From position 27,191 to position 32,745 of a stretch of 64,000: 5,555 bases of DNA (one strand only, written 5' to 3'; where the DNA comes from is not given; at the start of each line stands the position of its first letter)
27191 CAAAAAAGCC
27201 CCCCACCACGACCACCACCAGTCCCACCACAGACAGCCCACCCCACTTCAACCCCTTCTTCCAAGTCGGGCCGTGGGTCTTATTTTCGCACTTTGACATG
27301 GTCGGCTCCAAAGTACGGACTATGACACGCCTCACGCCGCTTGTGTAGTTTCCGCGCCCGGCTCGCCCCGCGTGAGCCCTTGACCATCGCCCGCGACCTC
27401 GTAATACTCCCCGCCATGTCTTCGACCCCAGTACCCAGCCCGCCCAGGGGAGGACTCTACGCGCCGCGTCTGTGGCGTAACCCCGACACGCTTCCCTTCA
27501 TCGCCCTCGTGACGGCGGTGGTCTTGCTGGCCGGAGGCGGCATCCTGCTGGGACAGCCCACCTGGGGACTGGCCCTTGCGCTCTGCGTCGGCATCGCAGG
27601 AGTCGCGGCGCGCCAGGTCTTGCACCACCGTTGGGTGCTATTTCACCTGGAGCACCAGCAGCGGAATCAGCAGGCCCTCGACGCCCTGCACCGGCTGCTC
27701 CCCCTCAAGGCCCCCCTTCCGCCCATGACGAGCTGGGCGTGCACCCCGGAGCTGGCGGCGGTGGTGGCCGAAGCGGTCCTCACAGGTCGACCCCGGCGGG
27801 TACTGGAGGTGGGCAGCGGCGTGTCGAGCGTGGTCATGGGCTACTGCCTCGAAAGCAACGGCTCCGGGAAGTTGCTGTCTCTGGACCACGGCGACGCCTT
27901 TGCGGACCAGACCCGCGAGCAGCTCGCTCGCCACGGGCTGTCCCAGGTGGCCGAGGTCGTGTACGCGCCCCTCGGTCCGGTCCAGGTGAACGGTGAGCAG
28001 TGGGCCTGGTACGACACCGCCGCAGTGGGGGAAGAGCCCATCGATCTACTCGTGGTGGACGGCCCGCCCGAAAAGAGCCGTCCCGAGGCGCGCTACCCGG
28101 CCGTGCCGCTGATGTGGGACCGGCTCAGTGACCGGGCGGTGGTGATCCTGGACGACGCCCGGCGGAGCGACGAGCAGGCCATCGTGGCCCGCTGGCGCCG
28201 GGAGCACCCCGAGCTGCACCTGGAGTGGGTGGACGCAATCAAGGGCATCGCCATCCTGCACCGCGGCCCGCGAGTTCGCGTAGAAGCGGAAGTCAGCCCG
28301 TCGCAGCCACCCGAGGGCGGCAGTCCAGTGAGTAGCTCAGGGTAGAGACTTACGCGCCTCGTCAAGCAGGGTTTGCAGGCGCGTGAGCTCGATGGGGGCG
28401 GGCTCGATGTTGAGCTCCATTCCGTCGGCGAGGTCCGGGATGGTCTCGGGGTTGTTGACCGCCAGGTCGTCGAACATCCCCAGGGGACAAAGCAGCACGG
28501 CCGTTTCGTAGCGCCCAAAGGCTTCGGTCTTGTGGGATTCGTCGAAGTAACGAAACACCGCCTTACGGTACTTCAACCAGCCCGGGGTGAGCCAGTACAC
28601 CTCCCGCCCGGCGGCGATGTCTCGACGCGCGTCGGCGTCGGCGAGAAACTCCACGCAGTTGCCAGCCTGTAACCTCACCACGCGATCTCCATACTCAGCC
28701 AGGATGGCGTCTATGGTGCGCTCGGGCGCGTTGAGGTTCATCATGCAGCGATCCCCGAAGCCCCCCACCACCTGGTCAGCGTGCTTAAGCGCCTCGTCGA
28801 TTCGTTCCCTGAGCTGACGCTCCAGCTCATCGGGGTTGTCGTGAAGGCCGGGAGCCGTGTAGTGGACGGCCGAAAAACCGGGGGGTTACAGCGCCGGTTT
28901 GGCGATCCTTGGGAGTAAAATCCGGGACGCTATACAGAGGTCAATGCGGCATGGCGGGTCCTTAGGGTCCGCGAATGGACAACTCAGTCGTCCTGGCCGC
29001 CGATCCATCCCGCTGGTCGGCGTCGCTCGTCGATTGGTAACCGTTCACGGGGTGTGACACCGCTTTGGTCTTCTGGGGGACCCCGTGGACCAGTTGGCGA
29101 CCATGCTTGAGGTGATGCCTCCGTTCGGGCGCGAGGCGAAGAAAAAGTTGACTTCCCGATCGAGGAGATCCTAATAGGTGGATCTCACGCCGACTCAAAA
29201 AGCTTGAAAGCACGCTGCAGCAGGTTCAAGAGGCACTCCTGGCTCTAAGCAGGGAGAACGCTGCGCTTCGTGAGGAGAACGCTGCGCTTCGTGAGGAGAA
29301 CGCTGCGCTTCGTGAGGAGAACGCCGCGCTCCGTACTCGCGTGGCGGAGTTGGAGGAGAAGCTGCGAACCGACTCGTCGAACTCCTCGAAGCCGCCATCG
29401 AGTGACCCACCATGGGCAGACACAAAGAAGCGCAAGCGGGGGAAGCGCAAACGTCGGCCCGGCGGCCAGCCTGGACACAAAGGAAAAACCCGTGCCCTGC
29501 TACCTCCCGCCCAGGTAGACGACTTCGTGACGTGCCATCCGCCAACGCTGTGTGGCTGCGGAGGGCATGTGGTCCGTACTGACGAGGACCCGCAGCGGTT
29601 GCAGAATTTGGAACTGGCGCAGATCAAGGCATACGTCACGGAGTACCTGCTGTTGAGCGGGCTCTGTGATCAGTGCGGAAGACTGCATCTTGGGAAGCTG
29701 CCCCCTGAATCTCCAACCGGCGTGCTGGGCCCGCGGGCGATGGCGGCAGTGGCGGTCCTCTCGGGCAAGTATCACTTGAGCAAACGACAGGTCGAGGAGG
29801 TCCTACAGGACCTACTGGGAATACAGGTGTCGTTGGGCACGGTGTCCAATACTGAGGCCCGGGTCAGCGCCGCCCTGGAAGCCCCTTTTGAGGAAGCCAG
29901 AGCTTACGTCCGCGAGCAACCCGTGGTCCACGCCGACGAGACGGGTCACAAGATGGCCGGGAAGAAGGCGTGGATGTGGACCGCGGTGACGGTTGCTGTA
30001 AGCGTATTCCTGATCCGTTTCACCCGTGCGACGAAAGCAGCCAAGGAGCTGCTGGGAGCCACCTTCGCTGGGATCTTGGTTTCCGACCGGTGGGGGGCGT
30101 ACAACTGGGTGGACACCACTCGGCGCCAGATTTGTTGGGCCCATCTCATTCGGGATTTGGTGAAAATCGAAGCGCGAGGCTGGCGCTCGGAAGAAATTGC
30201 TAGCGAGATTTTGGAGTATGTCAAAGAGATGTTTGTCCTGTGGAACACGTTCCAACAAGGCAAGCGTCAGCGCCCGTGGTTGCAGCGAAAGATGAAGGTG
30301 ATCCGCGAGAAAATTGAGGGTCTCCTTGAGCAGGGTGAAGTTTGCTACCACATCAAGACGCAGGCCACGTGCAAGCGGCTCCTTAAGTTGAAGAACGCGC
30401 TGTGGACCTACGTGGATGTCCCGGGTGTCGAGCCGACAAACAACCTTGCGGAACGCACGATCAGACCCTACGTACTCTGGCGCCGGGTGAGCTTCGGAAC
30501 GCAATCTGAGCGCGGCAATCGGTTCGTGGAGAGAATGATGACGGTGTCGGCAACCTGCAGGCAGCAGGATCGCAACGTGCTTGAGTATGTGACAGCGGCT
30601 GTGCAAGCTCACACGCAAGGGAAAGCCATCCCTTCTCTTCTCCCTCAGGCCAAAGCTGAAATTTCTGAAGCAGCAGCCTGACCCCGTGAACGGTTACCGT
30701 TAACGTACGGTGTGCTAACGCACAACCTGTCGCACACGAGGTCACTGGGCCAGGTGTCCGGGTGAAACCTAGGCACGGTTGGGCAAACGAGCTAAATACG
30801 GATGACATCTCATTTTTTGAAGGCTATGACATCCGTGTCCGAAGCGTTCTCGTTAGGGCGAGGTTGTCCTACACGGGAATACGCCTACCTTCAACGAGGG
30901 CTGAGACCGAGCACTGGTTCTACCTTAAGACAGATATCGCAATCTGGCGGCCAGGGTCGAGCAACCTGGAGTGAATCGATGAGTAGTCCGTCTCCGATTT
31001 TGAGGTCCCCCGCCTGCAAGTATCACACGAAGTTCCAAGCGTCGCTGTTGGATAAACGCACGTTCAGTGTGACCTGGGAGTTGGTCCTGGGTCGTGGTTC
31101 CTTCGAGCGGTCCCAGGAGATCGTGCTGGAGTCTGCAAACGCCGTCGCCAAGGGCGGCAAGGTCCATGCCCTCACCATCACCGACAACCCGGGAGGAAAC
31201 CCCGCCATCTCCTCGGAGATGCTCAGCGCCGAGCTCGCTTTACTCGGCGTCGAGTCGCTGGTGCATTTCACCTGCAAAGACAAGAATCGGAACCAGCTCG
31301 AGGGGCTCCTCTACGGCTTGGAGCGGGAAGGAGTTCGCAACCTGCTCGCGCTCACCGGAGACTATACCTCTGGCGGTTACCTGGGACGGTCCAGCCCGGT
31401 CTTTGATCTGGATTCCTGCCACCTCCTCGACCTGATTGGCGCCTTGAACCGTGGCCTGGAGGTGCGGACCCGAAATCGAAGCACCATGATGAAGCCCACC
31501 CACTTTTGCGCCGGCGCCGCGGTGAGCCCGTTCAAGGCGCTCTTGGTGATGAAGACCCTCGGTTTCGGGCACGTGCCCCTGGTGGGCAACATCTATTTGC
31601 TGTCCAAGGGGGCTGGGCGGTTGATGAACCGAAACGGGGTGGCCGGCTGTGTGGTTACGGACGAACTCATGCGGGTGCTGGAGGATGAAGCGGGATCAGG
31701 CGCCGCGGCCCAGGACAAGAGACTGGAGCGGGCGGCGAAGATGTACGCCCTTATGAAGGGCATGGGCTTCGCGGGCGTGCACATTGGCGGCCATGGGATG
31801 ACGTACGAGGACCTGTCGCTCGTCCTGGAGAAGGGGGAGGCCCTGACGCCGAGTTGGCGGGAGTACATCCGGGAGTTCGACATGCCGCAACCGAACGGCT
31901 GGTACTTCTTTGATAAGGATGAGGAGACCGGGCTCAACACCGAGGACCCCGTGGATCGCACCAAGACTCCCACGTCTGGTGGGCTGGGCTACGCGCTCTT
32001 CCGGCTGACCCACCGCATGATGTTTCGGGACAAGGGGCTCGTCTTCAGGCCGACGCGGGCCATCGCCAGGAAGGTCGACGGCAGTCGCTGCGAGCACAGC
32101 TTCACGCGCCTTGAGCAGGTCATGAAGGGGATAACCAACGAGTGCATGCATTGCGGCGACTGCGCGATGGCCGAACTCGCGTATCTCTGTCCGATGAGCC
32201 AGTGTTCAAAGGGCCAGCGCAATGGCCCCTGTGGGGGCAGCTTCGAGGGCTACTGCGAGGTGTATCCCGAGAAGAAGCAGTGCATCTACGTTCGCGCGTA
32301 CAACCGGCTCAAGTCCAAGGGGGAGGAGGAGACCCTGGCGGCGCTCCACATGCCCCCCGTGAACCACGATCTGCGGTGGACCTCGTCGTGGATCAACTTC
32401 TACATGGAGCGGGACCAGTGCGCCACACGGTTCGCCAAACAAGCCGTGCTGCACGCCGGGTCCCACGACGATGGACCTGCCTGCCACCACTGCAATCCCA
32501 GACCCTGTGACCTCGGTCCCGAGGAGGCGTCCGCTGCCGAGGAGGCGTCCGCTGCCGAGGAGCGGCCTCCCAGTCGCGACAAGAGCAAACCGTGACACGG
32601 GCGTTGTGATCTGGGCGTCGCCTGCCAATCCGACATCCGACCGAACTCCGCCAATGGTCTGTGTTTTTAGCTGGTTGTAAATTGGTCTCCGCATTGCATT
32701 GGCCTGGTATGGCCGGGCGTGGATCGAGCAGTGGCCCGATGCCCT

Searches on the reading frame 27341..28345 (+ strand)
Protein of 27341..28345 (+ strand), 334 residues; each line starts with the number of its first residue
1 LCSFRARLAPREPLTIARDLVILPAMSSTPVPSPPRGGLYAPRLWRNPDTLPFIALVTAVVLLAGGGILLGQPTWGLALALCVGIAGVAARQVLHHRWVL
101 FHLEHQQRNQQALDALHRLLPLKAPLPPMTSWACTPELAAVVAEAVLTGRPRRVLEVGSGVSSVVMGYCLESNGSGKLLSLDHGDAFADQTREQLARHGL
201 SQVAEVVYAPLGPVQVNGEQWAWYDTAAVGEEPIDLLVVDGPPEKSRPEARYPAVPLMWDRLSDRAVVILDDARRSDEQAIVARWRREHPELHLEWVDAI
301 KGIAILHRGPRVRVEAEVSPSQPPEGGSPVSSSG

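Call 24: search_protein_families(library=pfam, proteins=[window:27341-28345:+], max_evalue=0.001)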
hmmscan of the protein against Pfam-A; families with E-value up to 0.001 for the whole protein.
window:27341-28345:+ (334 aa): 1 family
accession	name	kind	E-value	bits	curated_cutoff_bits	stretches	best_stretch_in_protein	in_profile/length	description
PF13578.12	Methyltransf_24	-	3.1e-13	51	26.3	1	155-272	1-104/105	Methyltransferase domain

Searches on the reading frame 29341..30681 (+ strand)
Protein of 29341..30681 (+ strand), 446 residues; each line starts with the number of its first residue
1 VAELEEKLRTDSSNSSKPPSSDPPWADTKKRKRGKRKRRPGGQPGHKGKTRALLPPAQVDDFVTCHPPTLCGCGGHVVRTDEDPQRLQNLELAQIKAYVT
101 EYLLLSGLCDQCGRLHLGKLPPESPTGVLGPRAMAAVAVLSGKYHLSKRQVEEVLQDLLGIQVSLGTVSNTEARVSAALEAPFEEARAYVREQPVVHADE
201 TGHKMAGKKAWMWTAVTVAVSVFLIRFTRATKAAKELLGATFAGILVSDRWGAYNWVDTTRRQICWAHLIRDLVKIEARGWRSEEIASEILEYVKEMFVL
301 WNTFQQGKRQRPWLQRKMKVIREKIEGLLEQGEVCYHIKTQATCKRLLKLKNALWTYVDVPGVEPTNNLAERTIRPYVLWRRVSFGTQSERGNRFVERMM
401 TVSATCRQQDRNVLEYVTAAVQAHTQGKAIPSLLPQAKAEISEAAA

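Call 24: search_protein_families(library=pfam, proteins=[window:29341-30681:+], max_evalue=0.001)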
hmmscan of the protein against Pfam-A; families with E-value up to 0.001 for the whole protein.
window:29341-30681:+ (446 aa): 2 families
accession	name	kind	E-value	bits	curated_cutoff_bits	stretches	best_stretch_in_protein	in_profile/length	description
PF03050.20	DDE_Tnp_IS66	-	4.8e-46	157.9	23.1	1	127-392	2-281/284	Transposase IS66 family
PF20042.4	DUF6444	-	3.6e-12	47.2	27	1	2-51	35-84/85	Family of unknown function (DUF6444)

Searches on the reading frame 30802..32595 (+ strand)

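Call 24: search_protein_families(library=pfam, proteins=[window:30802-32595:+], max_evalue=0.001)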
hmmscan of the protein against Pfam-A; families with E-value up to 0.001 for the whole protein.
window:30802-32595:+ (597 aa): 2 families
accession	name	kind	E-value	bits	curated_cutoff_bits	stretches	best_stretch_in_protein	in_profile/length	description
PF12225.13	DUF5981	-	2.5e-26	91.6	23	1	430-520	4-92/95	Methylene-tetrahydrofolate reductase C terminal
PF02219.23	MTHFR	-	2e-09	37.6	24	1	103-194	24-115/287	Methylenetetrahydrofolate reductase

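Call 30: search_protein_families(library=ncbifam, proteins=[window:30802-32595:+], max_evalue=0.0001)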
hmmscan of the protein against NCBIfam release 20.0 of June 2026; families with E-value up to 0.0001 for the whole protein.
window:30802-32595:+ (597 aa): 2 families
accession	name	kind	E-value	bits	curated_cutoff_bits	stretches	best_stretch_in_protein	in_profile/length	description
NF006396.0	PRK08645.1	equivalog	8.7e-25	86.8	453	1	103-243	334-471/611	bifunctional homocysteine S-methyltransferase/methylenetetrahydrofolate reductase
TIGR00677.1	fadh2_euk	equivalog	3.4e-06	26.6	310.05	1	124-188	33-98/281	methylenetetrahydrofolate reductase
